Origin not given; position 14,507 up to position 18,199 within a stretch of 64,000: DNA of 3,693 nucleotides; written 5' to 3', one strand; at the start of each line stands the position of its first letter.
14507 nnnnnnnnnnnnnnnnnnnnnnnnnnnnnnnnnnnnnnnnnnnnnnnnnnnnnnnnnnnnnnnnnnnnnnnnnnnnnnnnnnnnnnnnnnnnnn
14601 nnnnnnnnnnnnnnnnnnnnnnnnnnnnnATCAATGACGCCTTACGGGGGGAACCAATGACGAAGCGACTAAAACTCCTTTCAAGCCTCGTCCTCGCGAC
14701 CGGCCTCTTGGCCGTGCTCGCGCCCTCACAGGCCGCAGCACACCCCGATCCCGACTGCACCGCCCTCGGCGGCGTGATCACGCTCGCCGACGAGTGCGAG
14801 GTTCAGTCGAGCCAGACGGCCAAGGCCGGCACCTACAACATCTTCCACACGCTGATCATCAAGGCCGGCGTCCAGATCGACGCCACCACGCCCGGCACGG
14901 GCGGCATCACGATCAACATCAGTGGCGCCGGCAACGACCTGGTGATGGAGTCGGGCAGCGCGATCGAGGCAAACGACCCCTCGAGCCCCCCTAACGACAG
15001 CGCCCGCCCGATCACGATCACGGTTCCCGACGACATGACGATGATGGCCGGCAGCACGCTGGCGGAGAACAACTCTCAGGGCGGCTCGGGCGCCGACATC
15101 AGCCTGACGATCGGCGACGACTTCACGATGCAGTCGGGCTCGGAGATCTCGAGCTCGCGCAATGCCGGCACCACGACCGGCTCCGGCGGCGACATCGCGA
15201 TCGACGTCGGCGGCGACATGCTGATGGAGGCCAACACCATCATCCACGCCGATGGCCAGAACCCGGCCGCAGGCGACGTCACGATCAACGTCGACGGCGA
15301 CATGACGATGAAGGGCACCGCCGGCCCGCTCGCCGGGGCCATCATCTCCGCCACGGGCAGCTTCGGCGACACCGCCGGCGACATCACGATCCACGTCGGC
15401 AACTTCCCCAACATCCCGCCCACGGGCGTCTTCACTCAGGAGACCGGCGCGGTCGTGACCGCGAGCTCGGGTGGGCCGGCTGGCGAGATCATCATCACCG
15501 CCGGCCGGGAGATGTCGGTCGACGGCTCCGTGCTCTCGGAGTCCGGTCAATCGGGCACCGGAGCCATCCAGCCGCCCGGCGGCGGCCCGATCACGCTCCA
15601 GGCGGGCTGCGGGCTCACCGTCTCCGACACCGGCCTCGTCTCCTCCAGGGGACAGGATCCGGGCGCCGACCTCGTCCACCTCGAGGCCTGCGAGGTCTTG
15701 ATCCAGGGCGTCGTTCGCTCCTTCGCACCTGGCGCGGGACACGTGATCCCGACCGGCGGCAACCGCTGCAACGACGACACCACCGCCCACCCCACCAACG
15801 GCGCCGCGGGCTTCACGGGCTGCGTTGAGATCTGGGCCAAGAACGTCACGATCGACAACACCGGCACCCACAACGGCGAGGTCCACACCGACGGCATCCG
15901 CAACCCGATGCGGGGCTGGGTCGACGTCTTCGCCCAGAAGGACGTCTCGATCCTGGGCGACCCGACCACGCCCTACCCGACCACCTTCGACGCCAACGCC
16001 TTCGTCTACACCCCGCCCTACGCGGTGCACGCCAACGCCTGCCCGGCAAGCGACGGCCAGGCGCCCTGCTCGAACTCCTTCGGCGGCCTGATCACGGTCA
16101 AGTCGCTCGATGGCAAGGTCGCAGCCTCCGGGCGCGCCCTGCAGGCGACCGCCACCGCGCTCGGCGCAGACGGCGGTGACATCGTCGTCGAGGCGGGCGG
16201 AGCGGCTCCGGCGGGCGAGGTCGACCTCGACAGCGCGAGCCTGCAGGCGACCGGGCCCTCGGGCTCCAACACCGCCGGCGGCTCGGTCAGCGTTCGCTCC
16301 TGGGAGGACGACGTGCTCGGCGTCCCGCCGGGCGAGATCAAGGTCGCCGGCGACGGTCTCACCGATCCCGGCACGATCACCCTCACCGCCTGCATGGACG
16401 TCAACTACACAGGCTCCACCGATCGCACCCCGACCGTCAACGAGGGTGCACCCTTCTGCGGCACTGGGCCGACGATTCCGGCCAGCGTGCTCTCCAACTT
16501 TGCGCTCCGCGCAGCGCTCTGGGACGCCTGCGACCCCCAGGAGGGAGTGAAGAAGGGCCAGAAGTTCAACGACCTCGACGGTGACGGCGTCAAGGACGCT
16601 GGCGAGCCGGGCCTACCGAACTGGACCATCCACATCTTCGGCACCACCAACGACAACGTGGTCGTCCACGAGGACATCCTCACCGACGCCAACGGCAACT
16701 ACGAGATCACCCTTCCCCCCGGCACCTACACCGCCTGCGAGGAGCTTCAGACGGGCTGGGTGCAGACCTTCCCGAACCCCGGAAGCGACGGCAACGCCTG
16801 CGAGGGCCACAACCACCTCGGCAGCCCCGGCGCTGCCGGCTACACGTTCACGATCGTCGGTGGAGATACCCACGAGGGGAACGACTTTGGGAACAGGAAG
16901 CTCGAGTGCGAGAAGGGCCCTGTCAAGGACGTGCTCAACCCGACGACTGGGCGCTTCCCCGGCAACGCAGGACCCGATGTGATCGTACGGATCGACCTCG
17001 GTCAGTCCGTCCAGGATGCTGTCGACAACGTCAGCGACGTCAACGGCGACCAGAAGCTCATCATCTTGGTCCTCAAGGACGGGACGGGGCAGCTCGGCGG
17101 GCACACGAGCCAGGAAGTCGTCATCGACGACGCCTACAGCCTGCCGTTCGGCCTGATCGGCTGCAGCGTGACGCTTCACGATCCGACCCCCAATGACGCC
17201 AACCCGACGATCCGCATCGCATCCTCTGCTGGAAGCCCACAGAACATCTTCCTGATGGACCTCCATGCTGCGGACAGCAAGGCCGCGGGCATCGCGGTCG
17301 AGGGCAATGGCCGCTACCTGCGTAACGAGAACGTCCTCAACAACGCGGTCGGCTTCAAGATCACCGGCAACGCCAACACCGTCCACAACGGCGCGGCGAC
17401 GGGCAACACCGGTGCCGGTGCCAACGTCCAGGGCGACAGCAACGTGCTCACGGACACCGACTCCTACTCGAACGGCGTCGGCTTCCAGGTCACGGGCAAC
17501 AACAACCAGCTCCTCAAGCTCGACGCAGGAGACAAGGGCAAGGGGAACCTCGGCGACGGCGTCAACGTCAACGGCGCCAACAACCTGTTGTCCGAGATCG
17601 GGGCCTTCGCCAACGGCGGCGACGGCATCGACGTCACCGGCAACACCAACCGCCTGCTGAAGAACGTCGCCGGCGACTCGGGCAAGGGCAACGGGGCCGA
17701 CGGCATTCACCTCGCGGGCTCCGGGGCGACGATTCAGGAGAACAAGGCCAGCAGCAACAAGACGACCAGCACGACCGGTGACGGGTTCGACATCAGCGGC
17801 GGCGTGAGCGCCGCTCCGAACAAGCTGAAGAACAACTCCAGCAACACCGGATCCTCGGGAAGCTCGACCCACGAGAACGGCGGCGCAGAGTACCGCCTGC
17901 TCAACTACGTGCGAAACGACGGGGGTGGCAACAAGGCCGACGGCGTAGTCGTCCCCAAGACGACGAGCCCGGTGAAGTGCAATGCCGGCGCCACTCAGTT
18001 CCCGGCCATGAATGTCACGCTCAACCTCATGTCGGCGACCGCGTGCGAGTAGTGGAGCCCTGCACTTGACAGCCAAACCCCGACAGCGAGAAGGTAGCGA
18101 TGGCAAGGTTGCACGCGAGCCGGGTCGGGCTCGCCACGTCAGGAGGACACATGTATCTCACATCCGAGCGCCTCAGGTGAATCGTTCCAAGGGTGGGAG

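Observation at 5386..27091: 21.7-kb head-to-tail cluster of four giant secreted proteins built from shuffled modules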

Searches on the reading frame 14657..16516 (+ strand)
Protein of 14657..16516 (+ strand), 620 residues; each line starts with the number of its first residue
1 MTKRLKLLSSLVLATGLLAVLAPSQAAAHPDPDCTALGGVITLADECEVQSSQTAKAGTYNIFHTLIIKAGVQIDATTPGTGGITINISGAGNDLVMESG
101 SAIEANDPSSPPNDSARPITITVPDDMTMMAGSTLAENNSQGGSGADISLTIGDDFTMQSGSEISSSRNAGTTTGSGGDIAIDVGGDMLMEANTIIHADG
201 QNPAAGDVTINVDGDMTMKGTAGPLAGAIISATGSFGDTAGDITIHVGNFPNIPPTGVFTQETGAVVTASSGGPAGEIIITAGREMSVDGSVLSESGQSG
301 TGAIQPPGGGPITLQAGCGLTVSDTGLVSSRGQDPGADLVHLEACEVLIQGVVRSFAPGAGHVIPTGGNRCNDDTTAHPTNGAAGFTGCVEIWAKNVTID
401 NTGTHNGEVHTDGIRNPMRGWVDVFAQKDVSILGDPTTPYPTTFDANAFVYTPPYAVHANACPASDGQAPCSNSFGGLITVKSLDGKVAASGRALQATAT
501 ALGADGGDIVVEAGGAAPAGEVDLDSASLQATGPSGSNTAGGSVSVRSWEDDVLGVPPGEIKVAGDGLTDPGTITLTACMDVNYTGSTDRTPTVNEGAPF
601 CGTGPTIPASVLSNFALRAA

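Call 15: search_protein_families(library=pfam, proteins=[window:14657-16516:+], max_evalue=1)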
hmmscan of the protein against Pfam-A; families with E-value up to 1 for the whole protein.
window:14657-16516:+ (620 aa): 2 families
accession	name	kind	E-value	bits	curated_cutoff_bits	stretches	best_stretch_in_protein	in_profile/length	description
PF02585.22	PIG-L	-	0.31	12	28.2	0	124-162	7-45/129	GlcNAc-PI de-N-acetylase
PF06715.18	Gp5_C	-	0.61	10.8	20.4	0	206-217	9-20/24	Gp5 C-terminal repeat (3 copies)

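Call 16: search_protein_families(library=ncbifam, proteins=[window:14657-16516:+], max_evalue=1)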
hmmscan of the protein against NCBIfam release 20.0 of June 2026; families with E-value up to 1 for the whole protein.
window:14657-16516:+ (620 aa): 3 families
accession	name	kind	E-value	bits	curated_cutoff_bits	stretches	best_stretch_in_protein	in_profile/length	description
NF040554.1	mini_HHHH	equivalog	0.027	14.7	40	1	6-34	3-31/45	HHHH-motif protein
NF043047.1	EstaseRv3036c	equivalog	0.034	13.5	200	1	11-54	8-51/231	esterase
NF001663.0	PRK00431.1-4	equivalog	0.92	9.4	285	0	152-219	12-80/180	ADP-ribose-binding protein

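Call 50: predict_structure(alignment_id=A2)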
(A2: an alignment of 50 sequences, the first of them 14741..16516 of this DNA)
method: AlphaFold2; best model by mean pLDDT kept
length: 592 residues; sequences in the alignment: 50
mean_pLDDT: 86.4   pTM: 0.87
mean pLDDT of the five models: 86.4, 86.2, 85.4, 84.4, 83.9
residues with pLDDT >= 90: 398; 70-90: 98; 50-70: 33; < 50: 63
segments of 3 or more residues with pLDDT < 50: 136-153, 155-174, 176-178, 183-196, 421-423, 590-592
pLDDT, mean of each block of 10 residues (from residue 1): 92 96 95 98 94 89 97 93 89 98 86 84 98 61 43 45 42 48 43 55 92 97 91 96 95 98 95 83 96 96 93 97 95 84 89 92 97 94 94 97 95 56 71 82 88 97 97 93 93 96 91 96 98 87 93 98 97 93 68 40
secondary structure, 60 per line:
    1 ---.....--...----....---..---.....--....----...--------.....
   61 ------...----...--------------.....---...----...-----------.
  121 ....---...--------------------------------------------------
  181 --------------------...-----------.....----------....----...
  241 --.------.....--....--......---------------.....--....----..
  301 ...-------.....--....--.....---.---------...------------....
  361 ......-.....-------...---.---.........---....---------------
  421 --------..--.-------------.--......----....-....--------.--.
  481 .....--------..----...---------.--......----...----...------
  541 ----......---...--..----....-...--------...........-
elements in order: H4-8 E11-13 E18-21 E30-34 E37-40 E45-47 E56-60 E67-69 E74-76 E91-95 E99-101 E106-108 E120-124 E128-130 E201-203 E215-219 E230-233 E238-240 E250-254 E257-260 E263-268 E284-288 E291-294 E299-303 E311-315 E318-321 E324-328 E357-366 E368-372 E380-382 E390-398 E402-405 E450-455 E460-463 E465-468 E480-485 E500-502 E515-520 E525-527 E532-534 E545-550 E554-556 E565-568 H581-591

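Call 52: fold_search(model_id=the predicted structure, library=pdb)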
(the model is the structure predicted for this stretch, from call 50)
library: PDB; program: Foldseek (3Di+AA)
matches with E <= 10: 121; with E <= 0.001: 0
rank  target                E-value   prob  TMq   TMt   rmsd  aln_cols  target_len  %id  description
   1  8cpk_A                1.5e-02  0.69  0.22  0.29  17.3       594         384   13  Crystal structure of EtpA secretion domain from Enterotoxigenic Escherichia coli (released 2024-01-10)
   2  4ojl_C                6.5e-02  0.15  0.18  0.15  18.9       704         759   14  Crystal Structure of Putative Tailspike Protein (TSP1, orf210) from Escherichia coli O157:H7 Bacteriohage CBA120 in Co (released 2014-03-26)
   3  4ojp_C                8.2e-02  0.10  0.15  0.13  20.6       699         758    9  Crystal Structure of Putative Tailspike Protein (TSP1, orf210) from Escherichia coli O157:H7 Bacteriohage CBA120 in Co (released 2014-03-26)
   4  8cpk_B                9.3e-02  0.47  0.23  0.31  18.9       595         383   11  Crystal structure of EtpA secretion domain from Enterotoxigenic Escherichia coli (released 2024-01-10)
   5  4oj5_C                1.2e-01  0.09  0.16  0.14  17.9       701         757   12  Crystal Structure of a Putative Tailspike Protein (TSP1, orf210) from Escherichia coli O157:H7 Bacteriohage CBA120 (released 2014-03-26)
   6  4oj5_B                1.2e-01  0.08  0.14  0.12  20.1       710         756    9  Crystal Structure of a Putative Tailspike Protein (TSP1, orf210) from Escherichia coli O157:H7 Bacteriohage CBA120 (released 2014-03-26)
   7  3eqn_A                2.1e-01  0.06  0.15  0.13  23.3       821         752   10  Crystal structure of beta-1,3-glucanase from Phanerochaete chrysosporium (Lam55A) (released 2009-02-03)
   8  4oj6_C                2.9e-01  0.08  0.17  0.14  19.3       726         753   12  Crystal Structure of a Putative Tailspike Protein (TSP1, orf210) from Escherichia coli O157:H7 Bacteriohage CBA120; Se (released 2014-03-26)
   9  7o7t                  3.8e-01  0.02  0.11  0.10  23.1       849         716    8  Structure of the PL6 family alginate lyase Patl3640 from Pseudoalteromonas atlantica T6c in complex with 4-deoxy-L-eryth (released 2021-07-28)
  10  4oj5_A                3.9e-01  0.08  0.18  0.15  18.3       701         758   12  Crystal Structure of a Putative Tailspike Protein (TSP1, orf210) from Escherichia coli O157:H7 Bacteriohage CBA120 (released 2014-03-26)
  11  3h09_A                5.7e-01  0.07  0.19  0.14  17.3       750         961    9  The structure of Haemophilus influenzae IgA1 protease (released 2009-04-21)
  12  7kob                  7.1e-01  0.10  0.18  0.24  15.0       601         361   11  Crystal structure of antigen 43b from Escherichia coli CFT073 (released 2022-03-09)
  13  7xza_A                7.8e-01  0.06  0.17  0.20  17.2       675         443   10  Mutant (Y242F) of the N-terminal domain of fucoidan lyase FdlA (released 2022-09-28)
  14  5olp_A                8.1e-01  0.04  0.15  0.18  16.3       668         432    9  Galacturonidase (released 2017-11-29)
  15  7vyv_A                8.5e-01  0.03  0.12  0.10  16.6       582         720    8  Cryo-EM structure of Depo32, a Klebsiella phage depolymerase targets the K2 serotype K. pneumoniae (released 2023-08-30)
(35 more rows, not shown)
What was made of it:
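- On Two-partner-secretion / autotransporter beta-helix adhesins: Best Foldseek hit is the EtpA TPS domain: E 0.015, prob 0.69, TM 0.22-0.29 (call 52).
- All top-50 Foldseek PDB hits are right-handed beta-helix proteins (calls 50, 52). Foldseek hits for A include PL6 lyases, fucoidan lyase, galacturonidase and phage depolymerase tailspikes (call 52).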

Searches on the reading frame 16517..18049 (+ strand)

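Call 15: search_protein_families(library=pfam, proteins=[window:16517-18049:+], max_evalue=1)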
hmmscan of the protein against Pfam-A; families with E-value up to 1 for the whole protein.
window:16517-18049:+ (511 aa): 2 families
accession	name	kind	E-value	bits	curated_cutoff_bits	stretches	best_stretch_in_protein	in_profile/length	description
PF17210.9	SdrD_B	-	1.7e-09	38.3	29.7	1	17-93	8-82/112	SdrD B-like domain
PF17802.7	SpaA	-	0.038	14.6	23.1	1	30-75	13-58/91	Prealbumin-like fold domain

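Call 16: search_protein_families(library=ncbifam, proteins=[window:16517-18049:+], max_evalue=1)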
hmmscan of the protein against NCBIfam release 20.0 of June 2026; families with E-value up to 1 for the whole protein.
window:16517-18049:+ (511 aa): 0 families
